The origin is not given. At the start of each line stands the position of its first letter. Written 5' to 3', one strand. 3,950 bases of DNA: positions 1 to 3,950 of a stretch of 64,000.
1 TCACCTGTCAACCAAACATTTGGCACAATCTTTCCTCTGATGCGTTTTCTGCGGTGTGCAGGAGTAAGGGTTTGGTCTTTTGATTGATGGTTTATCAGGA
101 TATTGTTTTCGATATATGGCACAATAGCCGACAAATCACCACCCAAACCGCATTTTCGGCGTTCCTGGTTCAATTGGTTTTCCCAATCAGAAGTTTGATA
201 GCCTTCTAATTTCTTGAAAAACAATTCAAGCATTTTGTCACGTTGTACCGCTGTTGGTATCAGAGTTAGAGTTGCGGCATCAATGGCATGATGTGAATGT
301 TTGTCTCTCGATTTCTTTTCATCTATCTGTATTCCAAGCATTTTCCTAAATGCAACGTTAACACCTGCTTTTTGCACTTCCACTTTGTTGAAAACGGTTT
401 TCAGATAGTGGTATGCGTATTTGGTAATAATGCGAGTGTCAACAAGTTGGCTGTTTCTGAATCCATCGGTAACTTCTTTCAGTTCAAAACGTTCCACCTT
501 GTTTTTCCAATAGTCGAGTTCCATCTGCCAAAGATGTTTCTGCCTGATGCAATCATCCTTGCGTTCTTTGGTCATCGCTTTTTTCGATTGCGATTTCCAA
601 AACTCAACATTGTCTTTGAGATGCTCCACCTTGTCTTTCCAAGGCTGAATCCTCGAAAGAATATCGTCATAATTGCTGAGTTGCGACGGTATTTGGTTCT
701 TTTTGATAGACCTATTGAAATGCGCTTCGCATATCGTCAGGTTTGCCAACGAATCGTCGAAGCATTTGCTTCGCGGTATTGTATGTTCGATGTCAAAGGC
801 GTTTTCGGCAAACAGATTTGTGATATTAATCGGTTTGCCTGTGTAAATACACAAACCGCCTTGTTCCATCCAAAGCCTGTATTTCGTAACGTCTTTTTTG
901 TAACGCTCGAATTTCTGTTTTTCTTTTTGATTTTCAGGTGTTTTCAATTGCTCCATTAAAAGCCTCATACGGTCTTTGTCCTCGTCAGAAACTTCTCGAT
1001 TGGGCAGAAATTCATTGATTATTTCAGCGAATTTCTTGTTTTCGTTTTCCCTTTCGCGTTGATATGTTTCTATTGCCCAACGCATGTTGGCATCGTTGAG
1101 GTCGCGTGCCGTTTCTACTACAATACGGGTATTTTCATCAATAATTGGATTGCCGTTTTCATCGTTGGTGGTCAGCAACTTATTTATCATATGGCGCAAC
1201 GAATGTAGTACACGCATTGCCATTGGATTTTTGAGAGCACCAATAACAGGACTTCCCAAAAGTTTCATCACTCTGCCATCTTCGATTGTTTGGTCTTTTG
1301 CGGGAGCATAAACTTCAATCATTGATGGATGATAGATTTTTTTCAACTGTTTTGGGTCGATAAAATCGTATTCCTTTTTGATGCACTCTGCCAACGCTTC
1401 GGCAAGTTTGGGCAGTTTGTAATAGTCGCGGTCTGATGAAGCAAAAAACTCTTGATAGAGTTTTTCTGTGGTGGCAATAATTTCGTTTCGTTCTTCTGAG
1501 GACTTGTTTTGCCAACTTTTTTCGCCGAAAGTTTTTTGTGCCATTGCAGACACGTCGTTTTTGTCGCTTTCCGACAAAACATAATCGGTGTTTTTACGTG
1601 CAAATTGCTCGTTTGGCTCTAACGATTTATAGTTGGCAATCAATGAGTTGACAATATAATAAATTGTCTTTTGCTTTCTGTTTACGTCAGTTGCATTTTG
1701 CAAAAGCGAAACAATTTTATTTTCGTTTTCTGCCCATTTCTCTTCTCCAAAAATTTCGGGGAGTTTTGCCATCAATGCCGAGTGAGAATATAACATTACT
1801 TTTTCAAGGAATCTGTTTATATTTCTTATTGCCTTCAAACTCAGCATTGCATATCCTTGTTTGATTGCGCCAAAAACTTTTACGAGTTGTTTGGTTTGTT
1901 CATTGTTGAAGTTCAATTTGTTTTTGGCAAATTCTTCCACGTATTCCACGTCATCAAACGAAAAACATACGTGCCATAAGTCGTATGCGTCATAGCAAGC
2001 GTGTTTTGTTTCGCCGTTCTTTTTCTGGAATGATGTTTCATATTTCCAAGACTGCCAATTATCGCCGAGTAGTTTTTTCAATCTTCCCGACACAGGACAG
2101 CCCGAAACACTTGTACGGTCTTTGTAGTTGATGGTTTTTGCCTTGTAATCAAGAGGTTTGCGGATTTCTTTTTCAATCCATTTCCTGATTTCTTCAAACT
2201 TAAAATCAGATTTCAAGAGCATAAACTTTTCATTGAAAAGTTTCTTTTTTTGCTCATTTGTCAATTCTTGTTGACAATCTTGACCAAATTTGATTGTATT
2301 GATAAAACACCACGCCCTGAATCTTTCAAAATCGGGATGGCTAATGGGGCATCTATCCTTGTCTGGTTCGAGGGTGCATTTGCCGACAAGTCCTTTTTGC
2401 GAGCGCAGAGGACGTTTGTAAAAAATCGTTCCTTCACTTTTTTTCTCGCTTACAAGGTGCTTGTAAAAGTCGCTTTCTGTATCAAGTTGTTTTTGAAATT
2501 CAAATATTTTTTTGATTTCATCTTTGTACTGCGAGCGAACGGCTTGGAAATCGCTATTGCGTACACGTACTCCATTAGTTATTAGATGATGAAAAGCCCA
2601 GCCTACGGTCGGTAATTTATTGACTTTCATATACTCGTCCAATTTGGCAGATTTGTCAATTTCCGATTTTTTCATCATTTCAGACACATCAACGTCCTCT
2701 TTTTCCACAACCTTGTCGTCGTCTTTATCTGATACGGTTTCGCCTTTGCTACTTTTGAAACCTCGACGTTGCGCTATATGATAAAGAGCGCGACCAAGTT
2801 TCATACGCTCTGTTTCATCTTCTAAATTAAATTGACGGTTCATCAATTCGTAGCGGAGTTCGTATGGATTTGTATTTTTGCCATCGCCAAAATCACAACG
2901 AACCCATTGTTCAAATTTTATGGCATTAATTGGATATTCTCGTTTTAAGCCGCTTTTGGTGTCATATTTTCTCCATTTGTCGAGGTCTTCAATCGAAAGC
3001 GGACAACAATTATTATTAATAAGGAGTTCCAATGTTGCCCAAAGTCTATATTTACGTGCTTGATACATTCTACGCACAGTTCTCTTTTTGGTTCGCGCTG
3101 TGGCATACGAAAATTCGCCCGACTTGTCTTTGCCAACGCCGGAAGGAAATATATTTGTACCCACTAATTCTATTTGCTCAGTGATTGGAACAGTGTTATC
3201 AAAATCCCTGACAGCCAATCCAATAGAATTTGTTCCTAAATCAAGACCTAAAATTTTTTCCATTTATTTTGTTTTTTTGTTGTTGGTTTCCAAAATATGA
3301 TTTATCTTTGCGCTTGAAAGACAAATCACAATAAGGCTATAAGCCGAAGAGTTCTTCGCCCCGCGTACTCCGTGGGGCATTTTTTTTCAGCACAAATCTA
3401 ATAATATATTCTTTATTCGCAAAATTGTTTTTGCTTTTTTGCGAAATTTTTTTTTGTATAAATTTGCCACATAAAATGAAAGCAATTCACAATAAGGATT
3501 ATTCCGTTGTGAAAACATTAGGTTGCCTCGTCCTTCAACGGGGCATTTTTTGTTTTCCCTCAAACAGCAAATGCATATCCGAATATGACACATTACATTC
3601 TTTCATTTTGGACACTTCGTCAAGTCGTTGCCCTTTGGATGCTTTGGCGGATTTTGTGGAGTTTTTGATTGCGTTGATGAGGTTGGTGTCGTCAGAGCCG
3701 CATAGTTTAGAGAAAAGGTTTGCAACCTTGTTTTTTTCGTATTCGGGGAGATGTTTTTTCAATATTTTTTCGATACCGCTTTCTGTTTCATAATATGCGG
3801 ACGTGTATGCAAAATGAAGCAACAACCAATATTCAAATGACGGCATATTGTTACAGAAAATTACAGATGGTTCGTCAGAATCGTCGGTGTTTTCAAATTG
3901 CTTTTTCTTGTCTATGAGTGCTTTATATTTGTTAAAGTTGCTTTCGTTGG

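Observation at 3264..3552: Two tandem, separately promoted tracrRNA-like modules upstream of cas9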

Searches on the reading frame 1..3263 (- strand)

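Call 9: find_related_loci(query=window:1-3263:-, collection=genome_contigs, flank=10000)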
Query window:1-3263:- (1087 aa) in genome_contigs; peptide patterns used: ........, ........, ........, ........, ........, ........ (x = any residue, [..] = any of these).
134 stretches matched a pattern; 74 encode a relative of the query (tblastn E <= 1e-3); 74 distinct loci.
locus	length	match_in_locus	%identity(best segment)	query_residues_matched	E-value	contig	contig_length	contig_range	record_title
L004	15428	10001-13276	78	1-1087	0e+0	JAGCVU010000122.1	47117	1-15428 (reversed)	MAG: Bacteroidales bacterium isolate RGIG10168 Yak_Rumen-4__c798740, whole genome shotgun sequence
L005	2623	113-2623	90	1-828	0e+0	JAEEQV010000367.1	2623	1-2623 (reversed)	MAG: Bacteroidales bacterium isolate Tb.RUG.343 NODE_185423_length_2623_cov_0.375401, whole genome shotgun sequence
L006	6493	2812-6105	67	1-1081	0e+0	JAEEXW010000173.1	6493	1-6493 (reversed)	MAG: Bacteroidales bacterium isolate Tb.RUG.530 NODE_59779_length_6493_cov_0.925228, whole genome shotgun sequence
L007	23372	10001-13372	63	1-1087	0e+0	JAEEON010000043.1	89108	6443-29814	MAG: Bacteroidales bacterium isolate Tb.RUG.288 NODE_3816492_length_89108_cov_2.515874, whole genome shotgun sequence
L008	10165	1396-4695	64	1-1081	0e+0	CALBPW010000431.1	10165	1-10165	MAG TPA_asm: uncultured Bacteroidetes bacterium isolate ERR1278104_bin.231_CONCOCT_v1.1_MAG genome assembly, contig: ERZ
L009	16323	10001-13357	64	1-1087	0e+0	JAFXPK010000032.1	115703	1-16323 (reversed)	MAG: Paludibacteraceae bacterium isolate RGIG6625 Sheep_Rumen-1__c925765, whole genome shotgun sequence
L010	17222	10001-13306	63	1-1081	0e+0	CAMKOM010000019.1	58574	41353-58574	MAG: uncultured Bacteroidetes bacterium isolate SRR12081297_bin.87_metaWRAP_v1.3_MAG genome assembly, contig: ERZ1228977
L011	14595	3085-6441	63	1-1087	0e+0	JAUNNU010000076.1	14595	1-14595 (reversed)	MAG: Bacteroidia bacterium isolate S33M_St_15 NODE_1995_length_14595_cov_8.282531, whole genome shotgun sequence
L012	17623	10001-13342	63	3-1087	0e+0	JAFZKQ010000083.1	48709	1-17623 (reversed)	MAG: Paludibacteraceae bacterium isolate RGIG7853 Water_buffalos_Reticulum-4__c652779, whole genome shotgun sequence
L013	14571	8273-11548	64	1-1081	0e+0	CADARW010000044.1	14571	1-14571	MAG: uncultured Bacteroidia bacterium isolate RUG13567 genome assembly, contig: RUG13567_asm_44, whole genome shotgun se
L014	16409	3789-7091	63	1-1081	0e+0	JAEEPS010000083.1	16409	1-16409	MAG: Salinivirgaceae bacterium isolate Tb.RUG.317 NODE_14640_length_16409_cov_1.680138, whole genome shotgun sequence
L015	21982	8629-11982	61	1-1087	0e+0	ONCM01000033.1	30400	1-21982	uncultured Bacteroidales bacterium isolate RUG182 genome assembly, contig: scaffold_502, whole genome shotgun sequence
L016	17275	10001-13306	58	1-1080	0e+0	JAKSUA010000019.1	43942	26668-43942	MAG: Bacteroidales bacterium isolate Horse_feces321 MAG321_19, whole genome shotgun sequence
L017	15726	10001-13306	58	1-1080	0e+0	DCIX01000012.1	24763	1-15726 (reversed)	MAG TPA_asm: Bacteroidales bacterium UBA1715 UBA1715_contig_4295, whole genome shotgun sequence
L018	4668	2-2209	79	353-1087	0e+0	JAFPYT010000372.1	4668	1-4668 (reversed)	MAG: Bacteroidales bacterium isolate RGIG1597 Goat_Abomasum.Co__c2471677, whole genome shotgun sequence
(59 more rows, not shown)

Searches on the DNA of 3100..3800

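Call 50: search_rna_families(source=window, start=3100, end=3800, threshold=evalue, max_evalue=10)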
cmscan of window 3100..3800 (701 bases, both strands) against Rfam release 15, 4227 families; matches with E-value up to 10: 13.
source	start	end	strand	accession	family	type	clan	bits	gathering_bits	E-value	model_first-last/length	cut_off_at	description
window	3454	3551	+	RF02348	tracrRNA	Gene; CRISPR;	-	25.8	70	0.075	1-92/92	no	Trans-activating crRNA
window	3355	3461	-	RF02857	30_255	Gene; sRNA;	-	23.2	197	0.33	1-213/213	no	Leptospira sRNA 30_255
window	3215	3356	-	RF01619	ceN115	Gene; sRNA;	-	22.3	44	0.027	1-159/159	no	C. elegans sRNA ceN115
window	3272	3386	+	RF00021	Spot_42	Gene; sRNA;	-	22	80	0.087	1-115/115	no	Spot 42 RNA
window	3342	3465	+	RF00600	SNORA79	Gene; snRNA; snoRNA; HACA-box;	-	20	55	0.86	1-143/143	no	Small nucleolar RNA SNORA79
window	3313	3388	-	RF02717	sno_ncR4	Gene; snRNA; snoRNA; CD-box;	-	19.6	103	0.17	1-82/82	no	Small nucleolar RNA ncR4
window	3333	3386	+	RF02871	ncS54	Gene; sRNA;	-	19.2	43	0.11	1-79/79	no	Burkholderia sRNA 54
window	3326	3386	+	RF02837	anti-hemB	Gene; sRNA;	-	18.1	49.5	0.13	1-81/81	no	Burkholderia RNA 7 (anti-hemB)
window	3350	3488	-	RF01589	plasmodium_snoR11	Gene; snRNA; snoRNA; HACA-box;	-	16.5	80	9.2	1-207/207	no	small nucleolar RNA snoR11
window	3417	3472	+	RF00240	RNA-OUT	Gene; antisense;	-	15.4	41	7.3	1-70/70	no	RNA-OUT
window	3145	3210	-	RF01222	sn2417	Gene; snRNA; snoRNA; CD-box;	-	15.2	80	2.1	1-123/123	no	Small nucleolar RNA sn2417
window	3230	3328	+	RF00410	SNORA2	Gene; snRNA; snoRNA; HACA-box;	CL00021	15.1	70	8.5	1-137/137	no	Small nucleolar RNA SNORA2/SNORA34 family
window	3357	3507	-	RF01476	rliF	Gene; sRNA;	-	14.9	60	8.1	1-220/220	no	Listeria sRNA rliF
